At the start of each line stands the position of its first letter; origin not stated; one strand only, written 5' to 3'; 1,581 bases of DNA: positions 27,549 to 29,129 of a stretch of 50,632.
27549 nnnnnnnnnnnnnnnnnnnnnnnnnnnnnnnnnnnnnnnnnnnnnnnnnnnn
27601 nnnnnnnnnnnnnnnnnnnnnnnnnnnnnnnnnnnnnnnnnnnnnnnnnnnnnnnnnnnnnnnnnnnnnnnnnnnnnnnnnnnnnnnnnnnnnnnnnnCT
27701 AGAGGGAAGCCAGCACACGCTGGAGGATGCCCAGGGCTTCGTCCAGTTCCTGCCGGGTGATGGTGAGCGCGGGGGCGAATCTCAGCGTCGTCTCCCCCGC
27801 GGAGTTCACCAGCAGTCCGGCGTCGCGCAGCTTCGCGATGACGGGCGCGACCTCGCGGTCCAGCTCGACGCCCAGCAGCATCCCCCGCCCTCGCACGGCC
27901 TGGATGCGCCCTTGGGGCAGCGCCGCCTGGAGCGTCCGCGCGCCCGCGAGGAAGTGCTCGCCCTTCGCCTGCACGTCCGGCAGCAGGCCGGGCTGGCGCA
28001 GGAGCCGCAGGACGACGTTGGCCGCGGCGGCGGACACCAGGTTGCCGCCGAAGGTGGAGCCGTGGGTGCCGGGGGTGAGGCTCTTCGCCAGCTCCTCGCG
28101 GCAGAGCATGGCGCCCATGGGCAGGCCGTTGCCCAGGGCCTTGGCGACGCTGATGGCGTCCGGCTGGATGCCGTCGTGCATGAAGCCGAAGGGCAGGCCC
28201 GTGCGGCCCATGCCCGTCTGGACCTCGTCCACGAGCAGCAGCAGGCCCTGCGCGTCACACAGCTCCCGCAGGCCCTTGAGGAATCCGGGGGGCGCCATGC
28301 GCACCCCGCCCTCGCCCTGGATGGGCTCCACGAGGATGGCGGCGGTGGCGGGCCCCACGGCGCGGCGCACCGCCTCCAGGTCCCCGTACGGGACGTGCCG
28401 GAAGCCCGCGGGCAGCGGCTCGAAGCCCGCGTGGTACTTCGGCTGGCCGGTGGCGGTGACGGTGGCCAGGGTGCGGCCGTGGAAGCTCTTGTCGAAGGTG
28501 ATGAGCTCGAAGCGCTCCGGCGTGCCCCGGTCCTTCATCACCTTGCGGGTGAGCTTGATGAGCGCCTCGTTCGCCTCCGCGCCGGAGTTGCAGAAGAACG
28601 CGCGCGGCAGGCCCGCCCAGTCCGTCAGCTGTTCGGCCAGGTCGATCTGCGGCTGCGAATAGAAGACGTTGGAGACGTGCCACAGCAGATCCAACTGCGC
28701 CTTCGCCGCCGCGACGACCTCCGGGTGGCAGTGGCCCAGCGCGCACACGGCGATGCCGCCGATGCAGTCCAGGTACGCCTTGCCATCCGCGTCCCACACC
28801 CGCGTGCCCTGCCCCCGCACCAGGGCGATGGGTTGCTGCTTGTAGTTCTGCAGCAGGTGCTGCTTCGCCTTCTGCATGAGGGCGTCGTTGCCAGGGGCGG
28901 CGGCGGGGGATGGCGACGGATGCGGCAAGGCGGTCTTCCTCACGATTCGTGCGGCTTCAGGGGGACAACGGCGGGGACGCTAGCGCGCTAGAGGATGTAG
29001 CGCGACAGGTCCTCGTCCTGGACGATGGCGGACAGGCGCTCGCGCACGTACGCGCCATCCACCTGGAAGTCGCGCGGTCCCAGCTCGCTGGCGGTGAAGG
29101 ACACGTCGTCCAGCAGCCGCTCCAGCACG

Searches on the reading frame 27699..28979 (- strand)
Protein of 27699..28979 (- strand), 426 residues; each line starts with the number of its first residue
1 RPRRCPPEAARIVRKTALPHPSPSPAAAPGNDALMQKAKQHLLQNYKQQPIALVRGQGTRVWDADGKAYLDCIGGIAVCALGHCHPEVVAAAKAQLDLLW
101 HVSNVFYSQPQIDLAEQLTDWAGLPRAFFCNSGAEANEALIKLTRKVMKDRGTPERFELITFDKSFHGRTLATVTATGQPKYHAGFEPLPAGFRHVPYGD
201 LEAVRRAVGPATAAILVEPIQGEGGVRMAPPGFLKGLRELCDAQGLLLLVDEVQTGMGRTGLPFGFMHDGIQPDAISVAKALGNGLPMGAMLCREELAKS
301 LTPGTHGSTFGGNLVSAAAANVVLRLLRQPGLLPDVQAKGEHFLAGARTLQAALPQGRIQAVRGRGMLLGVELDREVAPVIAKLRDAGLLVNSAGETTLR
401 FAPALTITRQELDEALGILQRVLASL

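Call 11: search_protein_families(library=pfam, proteins=[window:27699-28979:-], max_evalue=0.001)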
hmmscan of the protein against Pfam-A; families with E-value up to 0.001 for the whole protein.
window:27699-28979:- (426 aa): 2 families
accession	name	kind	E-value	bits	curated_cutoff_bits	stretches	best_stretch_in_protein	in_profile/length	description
PF00202.27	Aminotran_3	-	5e-117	391.4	30.5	1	45-423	5-403/403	Aminotransferase class-III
PF00155.27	Aminotran_1_2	-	0.00029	20.6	19.7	1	228-417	162-359/361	Aminotransferase class I and II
